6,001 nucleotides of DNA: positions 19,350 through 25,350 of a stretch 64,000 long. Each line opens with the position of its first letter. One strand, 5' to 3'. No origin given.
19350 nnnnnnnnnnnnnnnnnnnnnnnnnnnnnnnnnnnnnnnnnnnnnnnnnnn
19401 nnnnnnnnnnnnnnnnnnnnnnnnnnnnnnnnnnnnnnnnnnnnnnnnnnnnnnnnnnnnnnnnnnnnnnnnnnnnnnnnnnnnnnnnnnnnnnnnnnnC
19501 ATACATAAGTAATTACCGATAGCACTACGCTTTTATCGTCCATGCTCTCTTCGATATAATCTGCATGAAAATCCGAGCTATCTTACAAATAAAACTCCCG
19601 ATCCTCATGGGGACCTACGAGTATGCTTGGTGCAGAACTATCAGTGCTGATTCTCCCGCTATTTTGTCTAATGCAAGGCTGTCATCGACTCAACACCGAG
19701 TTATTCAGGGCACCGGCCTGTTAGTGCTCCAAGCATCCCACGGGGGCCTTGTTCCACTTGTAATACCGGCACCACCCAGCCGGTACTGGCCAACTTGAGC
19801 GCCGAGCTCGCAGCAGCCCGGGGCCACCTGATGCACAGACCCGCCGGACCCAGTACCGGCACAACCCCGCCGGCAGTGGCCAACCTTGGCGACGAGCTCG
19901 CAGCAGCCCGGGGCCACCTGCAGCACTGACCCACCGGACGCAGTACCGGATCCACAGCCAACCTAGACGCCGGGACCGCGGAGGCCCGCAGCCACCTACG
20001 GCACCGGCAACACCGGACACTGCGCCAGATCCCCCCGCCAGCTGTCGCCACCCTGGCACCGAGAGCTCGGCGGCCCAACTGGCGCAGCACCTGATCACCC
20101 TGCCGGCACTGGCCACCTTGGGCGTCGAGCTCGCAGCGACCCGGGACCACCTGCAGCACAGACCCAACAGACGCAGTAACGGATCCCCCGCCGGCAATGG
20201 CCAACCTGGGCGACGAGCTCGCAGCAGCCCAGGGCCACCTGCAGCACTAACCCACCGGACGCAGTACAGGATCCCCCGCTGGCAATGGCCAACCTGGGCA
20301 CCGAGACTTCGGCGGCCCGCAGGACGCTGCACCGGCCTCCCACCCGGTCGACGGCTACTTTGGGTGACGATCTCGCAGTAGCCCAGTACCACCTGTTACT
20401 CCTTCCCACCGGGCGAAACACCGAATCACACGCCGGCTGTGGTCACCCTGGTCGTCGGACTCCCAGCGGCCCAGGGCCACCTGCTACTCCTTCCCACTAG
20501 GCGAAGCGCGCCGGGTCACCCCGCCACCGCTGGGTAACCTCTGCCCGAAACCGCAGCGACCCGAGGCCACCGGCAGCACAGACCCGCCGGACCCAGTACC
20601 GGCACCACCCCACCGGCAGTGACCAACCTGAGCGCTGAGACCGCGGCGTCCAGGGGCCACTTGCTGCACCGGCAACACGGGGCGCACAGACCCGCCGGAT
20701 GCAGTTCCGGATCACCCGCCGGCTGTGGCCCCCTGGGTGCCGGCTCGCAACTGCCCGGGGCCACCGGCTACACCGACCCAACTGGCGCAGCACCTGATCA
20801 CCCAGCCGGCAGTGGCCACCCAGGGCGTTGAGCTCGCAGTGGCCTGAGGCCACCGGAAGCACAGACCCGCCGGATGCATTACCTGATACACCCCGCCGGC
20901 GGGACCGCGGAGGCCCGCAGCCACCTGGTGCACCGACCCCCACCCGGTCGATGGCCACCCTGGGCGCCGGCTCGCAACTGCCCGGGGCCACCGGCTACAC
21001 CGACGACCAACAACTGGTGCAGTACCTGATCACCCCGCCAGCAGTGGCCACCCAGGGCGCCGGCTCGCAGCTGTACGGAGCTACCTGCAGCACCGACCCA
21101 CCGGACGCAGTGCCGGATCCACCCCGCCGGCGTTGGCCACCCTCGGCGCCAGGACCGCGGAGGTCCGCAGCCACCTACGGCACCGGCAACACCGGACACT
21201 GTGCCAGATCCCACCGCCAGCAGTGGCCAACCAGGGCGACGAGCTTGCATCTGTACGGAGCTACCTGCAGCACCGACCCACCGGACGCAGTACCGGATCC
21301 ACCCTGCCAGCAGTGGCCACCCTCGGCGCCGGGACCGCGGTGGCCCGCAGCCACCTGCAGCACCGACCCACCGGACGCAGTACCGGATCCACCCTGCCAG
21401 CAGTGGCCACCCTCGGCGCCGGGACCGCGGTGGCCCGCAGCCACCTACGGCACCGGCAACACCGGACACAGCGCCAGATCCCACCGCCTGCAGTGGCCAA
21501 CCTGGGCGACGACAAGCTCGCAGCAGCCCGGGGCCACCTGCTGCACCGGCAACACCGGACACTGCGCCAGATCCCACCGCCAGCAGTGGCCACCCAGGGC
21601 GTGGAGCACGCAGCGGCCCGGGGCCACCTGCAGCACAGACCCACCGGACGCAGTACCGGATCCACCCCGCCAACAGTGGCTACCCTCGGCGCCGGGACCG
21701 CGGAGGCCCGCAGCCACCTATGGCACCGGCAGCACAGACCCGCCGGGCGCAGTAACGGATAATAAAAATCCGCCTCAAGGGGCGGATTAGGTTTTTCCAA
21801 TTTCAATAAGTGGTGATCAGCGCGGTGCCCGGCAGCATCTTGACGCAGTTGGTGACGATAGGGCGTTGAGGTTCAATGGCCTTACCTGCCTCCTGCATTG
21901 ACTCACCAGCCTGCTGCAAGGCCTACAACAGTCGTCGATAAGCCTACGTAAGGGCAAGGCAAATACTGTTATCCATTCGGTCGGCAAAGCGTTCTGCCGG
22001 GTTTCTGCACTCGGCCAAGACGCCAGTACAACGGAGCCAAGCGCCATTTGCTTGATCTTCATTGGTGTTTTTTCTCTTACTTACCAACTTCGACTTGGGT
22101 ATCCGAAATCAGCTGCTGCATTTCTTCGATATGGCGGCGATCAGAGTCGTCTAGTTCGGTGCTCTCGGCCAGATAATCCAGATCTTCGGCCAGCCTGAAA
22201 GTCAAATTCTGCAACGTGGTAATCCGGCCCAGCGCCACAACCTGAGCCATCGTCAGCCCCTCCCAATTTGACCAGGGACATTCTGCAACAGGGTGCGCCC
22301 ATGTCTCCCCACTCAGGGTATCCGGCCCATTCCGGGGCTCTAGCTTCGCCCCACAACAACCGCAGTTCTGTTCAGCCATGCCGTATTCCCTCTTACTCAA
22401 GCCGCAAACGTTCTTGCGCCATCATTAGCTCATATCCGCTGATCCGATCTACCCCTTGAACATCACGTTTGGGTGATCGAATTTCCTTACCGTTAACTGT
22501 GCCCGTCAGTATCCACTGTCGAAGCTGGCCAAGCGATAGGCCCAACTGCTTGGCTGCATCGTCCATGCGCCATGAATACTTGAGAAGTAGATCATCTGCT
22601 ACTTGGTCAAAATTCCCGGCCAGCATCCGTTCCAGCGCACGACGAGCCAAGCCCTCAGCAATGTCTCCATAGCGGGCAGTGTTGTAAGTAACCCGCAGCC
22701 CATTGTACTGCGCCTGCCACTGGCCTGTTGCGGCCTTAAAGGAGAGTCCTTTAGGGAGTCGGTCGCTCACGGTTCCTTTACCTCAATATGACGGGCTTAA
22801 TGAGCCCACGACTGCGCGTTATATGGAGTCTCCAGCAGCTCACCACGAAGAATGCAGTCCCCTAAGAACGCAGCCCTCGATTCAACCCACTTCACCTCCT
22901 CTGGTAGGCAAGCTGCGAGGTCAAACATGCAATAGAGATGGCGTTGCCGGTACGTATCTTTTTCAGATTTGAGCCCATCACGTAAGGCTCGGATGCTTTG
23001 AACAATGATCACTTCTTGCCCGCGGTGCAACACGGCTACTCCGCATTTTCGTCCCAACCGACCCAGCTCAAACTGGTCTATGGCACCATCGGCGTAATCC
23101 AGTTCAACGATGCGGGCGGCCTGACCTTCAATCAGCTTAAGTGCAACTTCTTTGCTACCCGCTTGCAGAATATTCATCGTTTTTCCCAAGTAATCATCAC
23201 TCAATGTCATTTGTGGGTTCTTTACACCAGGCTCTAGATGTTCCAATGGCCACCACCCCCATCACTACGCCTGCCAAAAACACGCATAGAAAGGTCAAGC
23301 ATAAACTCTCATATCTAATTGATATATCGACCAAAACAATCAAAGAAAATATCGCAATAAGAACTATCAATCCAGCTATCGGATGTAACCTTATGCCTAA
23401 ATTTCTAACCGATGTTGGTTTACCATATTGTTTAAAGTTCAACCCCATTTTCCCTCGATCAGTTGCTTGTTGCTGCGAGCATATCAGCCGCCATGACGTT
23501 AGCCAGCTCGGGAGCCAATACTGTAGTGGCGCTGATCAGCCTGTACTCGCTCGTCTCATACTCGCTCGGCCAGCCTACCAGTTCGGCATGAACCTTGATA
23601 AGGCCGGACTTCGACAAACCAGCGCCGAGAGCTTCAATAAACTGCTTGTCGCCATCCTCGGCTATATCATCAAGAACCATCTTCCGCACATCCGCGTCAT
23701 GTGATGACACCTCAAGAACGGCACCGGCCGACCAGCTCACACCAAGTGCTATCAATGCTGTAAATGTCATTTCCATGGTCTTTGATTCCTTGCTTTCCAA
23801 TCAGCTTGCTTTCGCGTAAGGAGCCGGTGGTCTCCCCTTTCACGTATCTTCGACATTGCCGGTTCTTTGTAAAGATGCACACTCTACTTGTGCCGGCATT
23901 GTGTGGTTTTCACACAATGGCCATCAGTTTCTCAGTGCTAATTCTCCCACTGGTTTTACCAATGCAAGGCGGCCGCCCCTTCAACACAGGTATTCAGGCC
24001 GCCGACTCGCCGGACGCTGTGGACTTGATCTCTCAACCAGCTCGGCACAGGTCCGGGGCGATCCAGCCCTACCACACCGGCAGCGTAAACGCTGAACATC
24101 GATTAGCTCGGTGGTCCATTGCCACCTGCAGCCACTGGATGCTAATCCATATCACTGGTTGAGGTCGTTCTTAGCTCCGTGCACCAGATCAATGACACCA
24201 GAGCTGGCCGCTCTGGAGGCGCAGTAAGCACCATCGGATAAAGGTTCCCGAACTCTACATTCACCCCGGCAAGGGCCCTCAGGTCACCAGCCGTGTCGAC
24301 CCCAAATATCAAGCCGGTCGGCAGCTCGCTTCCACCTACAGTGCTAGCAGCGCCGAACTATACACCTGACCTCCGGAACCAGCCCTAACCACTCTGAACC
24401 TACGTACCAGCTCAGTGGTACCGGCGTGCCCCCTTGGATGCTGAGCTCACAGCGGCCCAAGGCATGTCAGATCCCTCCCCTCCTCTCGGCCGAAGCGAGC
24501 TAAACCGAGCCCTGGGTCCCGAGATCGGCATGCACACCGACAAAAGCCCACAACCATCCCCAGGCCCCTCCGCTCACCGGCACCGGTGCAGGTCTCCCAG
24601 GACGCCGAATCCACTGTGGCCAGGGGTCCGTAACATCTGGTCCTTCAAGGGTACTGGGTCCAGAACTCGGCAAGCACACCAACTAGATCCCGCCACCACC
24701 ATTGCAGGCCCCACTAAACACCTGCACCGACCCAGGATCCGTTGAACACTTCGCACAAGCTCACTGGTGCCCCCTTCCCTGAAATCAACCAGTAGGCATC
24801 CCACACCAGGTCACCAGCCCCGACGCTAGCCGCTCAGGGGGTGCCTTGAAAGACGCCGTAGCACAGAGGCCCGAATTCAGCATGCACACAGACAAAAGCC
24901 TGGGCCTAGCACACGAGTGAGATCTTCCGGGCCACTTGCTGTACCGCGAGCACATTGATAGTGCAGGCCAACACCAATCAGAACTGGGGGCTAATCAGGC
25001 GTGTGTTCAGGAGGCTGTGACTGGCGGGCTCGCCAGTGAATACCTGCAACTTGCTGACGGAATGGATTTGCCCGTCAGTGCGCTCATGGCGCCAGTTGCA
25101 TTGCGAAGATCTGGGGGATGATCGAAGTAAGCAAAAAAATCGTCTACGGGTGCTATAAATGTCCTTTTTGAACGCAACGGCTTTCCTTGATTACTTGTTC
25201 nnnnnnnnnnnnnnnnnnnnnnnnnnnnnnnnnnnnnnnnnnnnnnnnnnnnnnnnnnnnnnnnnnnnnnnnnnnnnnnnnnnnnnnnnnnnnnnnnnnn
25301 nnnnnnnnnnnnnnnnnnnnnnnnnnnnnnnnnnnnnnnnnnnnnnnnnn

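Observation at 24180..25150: The same GC-rich repeat family recurs at two further loci (24.2-25.15 kb and 43.56-45.05 kb) in direct orientation, bracketing about 18 kb of ICE genes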

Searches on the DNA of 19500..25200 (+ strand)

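Call 7: search_dna_similar(query=window:19500-25200:+, collection=plasmids, mode=near)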
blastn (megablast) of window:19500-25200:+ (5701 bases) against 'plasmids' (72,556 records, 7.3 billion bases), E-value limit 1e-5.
Records with a match: 59; places in all: 75; records where one place covers at least 80% of the query: 1.
Best place of each record, by identity: 95-99% 1; 90-95% 1; 80-90% 57.
By first word of the organism name: Aeromonas 12; Citrobacter 11; Klebsiella 10; Enterobacter 10; Salmonella 6; Escherichia 6; Serratia 1; Raoultella 1; Kluyvera 1; Morganella 1.
By predicted mobility (MOB-suite, as given by PLSDB): conjugative 50; mobilizable 9.
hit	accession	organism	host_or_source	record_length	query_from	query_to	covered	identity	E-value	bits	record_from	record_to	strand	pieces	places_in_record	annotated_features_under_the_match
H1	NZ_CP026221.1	Aeromonas sp. ASNIH4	-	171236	265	5701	95%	97.0%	0e+0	10151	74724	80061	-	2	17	hypothetical protein (x4) | SAM-dependent DNA methyltransferase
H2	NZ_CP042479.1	Citrobacter freundii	Homo sapiens,Whole organism,clinical ...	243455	2884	3271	7%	88.9%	7e-131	477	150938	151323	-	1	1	AP2 domain-containing protein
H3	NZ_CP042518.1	Citrobacter freundii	Whole organism,ARJO bathroom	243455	2884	3271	7%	88.9%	7e-131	477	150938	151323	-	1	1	AP2 domain-containing protein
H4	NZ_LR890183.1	Citrobacter freundii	Homo sapiens,rectal swab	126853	2884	3271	7%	88.9%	7e-131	477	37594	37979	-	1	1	AP2 domain-containing protein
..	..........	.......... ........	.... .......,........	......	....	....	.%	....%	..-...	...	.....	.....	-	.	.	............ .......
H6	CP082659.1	Salmonella enterica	Chicken legs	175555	2884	3271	7%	88.7%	3e-129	472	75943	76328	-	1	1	hypothetical protein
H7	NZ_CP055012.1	Klebsiella quasipneumoniae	Shek Wu Hui WWTPs_72 WWTPs effluent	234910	2884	3271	7%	88.7%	3e-129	472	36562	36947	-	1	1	hypothetical protein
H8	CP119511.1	Salmonella enterica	Product-Raw-Ground, Comminuted or ...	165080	2884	3271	7%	88.7%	3e-129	472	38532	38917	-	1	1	hypothetical protein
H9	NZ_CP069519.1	Salmonella enterica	-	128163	2884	3271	7%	88.7%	3e-129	472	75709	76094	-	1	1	hypothetical protein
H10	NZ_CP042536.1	Citrobacter freundii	Whole organism,Shower 3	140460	2884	3271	7%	88.7%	3e-129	472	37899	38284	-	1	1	hypothetical protein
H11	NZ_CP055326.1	Klebsiella michiganensis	culture,Freshwater sample from upstream ...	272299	2884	3271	7%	88.7%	3e-129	472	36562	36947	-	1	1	hypothetical protein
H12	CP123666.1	Salmonella enterica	animal-swine-market swine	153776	2884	3271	7%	88.7%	3e-129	472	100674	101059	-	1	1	hypothetical protein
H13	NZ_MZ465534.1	Klebsiella pneumoniae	-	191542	2884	3271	7%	88.4%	2e-127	466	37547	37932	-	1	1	hypothetical protein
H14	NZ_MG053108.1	Citrobacter freundii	Buenos Aires, Argentina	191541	2884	3271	7%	88.4%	2e-127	466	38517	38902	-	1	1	hypothetical protein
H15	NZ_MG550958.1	Escherichia coli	Rectal swab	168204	2884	3271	7%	88.4%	2e-127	466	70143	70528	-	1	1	hypothetical protein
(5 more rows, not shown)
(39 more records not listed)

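Call 8: get_annotated_region(hit=H1, flank=20000)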
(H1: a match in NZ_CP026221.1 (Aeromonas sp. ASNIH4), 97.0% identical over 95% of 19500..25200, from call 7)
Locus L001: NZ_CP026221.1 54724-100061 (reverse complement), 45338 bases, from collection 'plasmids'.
description: Aeromonas sp. ASNIH4 plasmid pAER-f909, complete sequence
organism: Aeromonas sp. ASNIH4 (NCBI taxid 1636609)
taxonomy: Bacteria; Pseudomonadota; Gammaproteobacteria; Aeromonadales; Aeromonadaceae; Aeromonas; Aeromonas sp. ASNIH4
host: -; source: -; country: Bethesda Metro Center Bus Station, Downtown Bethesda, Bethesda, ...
typing (MOB-suite, as given by PLSDB): mobilizable; replicon rep_cluster_1332; relaxase MOBH
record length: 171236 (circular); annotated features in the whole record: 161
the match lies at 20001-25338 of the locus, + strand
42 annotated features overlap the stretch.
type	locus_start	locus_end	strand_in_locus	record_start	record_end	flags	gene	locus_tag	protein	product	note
CDS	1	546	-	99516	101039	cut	-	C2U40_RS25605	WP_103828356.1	TIGR03752 family integrating conjugative element protein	GO:0008150 - biological_process [Evidence IEA]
CDS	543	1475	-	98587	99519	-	-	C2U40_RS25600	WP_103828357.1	TIGR03749 family integrating conjugative element protein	GO:0008150 - biological_process [Evidence IEA]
CDS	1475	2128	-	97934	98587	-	-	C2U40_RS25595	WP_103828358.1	DUF2895 family protein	-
CDS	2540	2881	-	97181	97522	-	-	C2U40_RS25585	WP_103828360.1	DUF2976 domain-containing protein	-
CDS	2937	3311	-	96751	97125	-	-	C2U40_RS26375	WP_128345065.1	DUF2976 domain-containing protein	-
CDS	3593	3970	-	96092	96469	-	-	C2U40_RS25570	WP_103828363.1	RAQPRD family integrative conjugative element protein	-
CDS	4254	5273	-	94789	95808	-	-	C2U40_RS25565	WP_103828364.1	trypsin-like serine protease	GO:0006508 - proteolysis [Evidence IEA]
CDS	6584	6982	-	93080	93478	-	-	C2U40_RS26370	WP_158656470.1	hypothetical protein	-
CDS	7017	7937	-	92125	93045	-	-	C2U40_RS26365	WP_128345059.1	type II secretion system protein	-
CDS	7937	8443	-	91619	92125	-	-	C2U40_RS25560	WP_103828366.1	type II secretion system protein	-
CDS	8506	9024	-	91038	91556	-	-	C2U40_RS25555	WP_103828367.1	prepilin-type N-terminal cleavage/methylation domain-containing protein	-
CDS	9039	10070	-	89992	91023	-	-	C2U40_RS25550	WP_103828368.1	type II secretion system F family protein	-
CDS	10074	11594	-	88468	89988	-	-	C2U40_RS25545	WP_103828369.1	ATPase, T2SS/T4P/T4SS family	-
CDS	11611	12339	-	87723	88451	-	-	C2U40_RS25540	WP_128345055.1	hypothetical protein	-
CDS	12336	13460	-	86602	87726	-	-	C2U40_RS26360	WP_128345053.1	hypothetical protein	-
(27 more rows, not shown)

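Call 30: search_dna_similar(query=window:20950-21765:+, collection=plasmids, mode=distant, max_rows=60, rows=best)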
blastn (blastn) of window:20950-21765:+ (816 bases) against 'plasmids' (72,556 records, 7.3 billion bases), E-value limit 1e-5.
In 1 record(s) the limit of 40 matching pieces per record was reached: places in those records are undercounted.
Records with a match: 16; places in all: 113; records where one place covers at least 80% of the query: 1.
Best place of each record, by identity: 80-90% 7; 60-80% 9.
By first word of the organism name: Aeromonas 16.
By predicted mobility (MOB-suite, as given by PLSDB): mobilizable 13; non-mobilizable 3.
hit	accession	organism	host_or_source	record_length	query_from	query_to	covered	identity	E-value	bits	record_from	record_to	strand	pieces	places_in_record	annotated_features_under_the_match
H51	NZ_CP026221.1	Aeromonas sp. ASNIH4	-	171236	1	712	87%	89.1%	0e+0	936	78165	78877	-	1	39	none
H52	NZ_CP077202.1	Aeromonas sp. FDAARGOS 1402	-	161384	75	737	56%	72.5%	3e-12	213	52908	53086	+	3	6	none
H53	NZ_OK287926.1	Aeromonas caviae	-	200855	75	737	56%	72.5%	3e-12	213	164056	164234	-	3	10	none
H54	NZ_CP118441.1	Aeromonas caviae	Homo sapiens,cell culture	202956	75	737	56%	72.5%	3e-12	213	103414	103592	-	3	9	none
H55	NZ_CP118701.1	Aeromonas hydrophila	Homo sapiens,cell culture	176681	75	737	56%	72.5%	3e-12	213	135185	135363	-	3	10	none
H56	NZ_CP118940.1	Aeromonas caviae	Homo sapiens,cell culture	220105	75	737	56%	72.5%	3e-12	213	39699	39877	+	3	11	none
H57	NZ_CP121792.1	Aeromonas caviae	Homo sapiens,plasma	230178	75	737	56%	72.5%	3e-12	213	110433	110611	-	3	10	none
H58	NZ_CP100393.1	Aeromonas caviae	bile,bile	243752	75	737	56%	72.5%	3e-12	213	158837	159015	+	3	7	none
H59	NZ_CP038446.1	Aeromonas media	cell culture,sludge from bioreactor ...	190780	448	671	27%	69.8%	2e-8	68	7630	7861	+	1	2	none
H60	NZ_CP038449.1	Aeromonas media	cell culture,sludge from bioreactor ...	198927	448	671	27%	69.8%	2e-8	68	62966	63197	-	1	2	none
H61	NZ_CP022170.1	Aeromonas salmonicida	Atlantic salmon,The RAS Atlantic Salmon ...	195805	572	637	8%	80.3%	1e-5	59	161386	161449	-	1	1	none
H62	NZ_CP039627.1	Aeromonas caviae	sludge,cell culture,sludge from ...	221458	572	637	8%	80.3%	1e-5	59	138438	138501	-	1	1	none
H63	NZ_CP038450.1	Aeromonas media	cell culture,sludge from bioreactor ...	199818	572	637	8%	80.3%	1e-5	59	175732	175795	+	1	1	none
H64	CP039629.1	Aeromonas caviae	sludge,cell culture,sludge from ...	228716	572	637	8%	80.3%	1e-5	59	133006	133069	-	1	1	none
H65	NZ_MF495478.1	Aeromonas salmonicida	-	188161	572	637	8%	80.3%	1e-5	59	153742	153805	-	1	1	none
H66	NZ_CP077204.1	Aeromonas sp. FDAARGOS 1402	-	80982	628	687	7%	83.6%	8e-7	63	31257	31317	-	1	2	none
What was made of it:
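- No CDS is annotated under any match in 16 plasmids (call 30). 16 PLSDB plasmids hold the family, all from Aeromonas (call 30).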

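Call 48: get_annotated_region(hit=H66, flank=8000)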
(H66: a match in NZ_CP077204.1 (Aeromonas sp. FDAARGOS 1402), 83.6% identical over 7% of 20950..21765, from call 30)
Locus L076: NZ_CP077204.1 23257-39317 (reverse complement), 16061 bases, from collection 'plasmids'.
description: Aeromonas sp. FDAARGOS 1402 plasmid unnamed3
organism: Aeromonas sp. FDAARGOS 1402 (NCBI taxid 2778051)
taxonomy: Bacteria; Pseudomonadota; Gammaproteobacteria; Aeromonadales; Aeromonadaceae; Aeromonas; Aeromonas sp. FDAARGOS 1402
host: -; source: -; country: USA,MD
typing (MOB-suite, as given by PLSDB): non-mobilizable; replicon rep_cluster_1332
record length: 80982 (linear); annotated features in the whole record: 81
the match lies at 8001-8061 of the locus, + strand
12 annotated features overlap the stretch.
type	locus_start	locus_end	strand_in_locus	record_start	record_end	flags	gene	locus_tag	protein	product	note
CDS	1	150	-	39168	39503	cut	-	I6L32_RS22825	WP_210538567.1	hypothetical protein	-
CDS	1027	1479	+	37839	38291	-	-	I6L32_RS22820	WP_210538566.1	hypothetical protein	-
CDS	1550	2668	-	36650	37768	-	-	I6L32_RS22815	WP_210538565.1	tyrosine-type recombinase/integrase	GO:0015074 - DNA integration [Evidence IEA]; GO:0006310 - DNA recombination [Evidence IEA]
CDS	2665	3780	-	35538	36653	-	-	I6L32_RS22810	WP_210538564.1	DNA-binding protein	-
CDS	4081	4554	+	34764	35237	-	-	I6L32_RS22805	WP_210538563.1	hypothetical protein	-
CDS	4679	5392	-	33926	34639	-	-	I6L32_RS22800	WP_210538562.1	hypothetical protein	-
CDS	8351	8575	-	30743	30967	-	-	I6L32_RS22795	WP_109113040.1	hypothetical protein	-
CDS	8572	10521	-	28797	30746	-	-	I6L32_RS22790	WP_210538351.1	hypothetical protein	-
CDS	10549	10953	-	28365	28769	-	-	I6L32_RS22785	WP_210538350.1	hypothetical protein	-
CDS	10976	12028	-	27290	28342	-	-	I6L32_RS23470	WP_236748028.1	hypothetical protein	-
CDS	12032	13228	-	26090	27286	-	-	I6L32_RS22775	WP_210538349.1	hypothetical protein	-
CDS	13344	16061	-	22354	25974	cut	-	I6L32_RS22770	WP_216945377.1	curculin (mannose-binding) lectin protein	-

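Call 49: get_annotated_region(hit=H59, flank=8000)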
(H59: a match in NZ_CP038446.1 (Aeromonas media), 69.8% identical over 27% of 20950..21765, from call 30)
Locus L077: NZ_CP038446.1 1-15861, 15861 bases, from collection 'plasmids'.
description: Aeromonas media strain R25-3 plasmid pAeme3, complete sequence
organism: Aeromonas media (NCBI taxid 651)
taxonomy: Bacteria; Pseudomonadota; Gammaproteobacteria; Aeromonadales; Aeromonadaceae; Aeromonas; Aeromonas media
host: -; source: cell culture,sludge from bioreactor treating oxytetracycline bearing wastewater; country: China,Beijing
typing (MOB-suite, as given by PLSDB): non-mobilizable
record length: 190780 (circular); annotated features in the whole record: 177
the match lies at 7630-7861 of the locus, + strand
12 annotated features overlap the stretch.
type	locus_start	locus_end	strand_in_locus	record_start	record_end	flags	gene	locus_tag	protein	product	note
CDS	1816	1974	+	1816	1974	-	-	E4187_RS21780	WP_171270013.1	hypothetical protein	-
CDS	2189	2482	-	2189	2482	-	-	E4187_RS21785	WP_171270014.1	hypothetical protein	-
CDS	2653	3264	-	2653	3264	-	-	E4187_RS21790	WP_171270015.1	hypothetical protein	-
CDS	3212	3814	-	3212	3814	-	-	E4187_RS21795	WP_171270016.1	hypothetical protein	-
CDS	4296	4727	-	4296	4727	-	-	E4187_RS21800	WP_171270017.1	hypothetical protein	-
CDS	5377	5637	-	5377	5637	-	-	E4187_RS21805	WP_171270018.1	hypothetical protein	-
CDS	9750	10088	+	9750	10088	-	-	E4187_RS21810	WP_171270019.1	hypothetical protein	-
CDS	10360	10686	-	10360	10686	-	-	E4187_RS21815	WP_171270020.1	hypothetical protein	-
CDS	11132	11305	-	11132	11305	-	-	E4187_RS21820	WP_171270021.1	hypothetical protein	-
CDS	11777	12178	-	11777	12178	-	-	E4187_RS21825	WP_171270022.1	hypothetical protein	-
CDS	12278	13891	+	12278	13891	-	-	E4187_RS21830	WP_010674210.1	IS1634-like element ISAs25 family transposase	-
CDS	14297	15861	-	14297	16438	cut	-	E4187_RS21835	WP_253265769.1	hypothetical protein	-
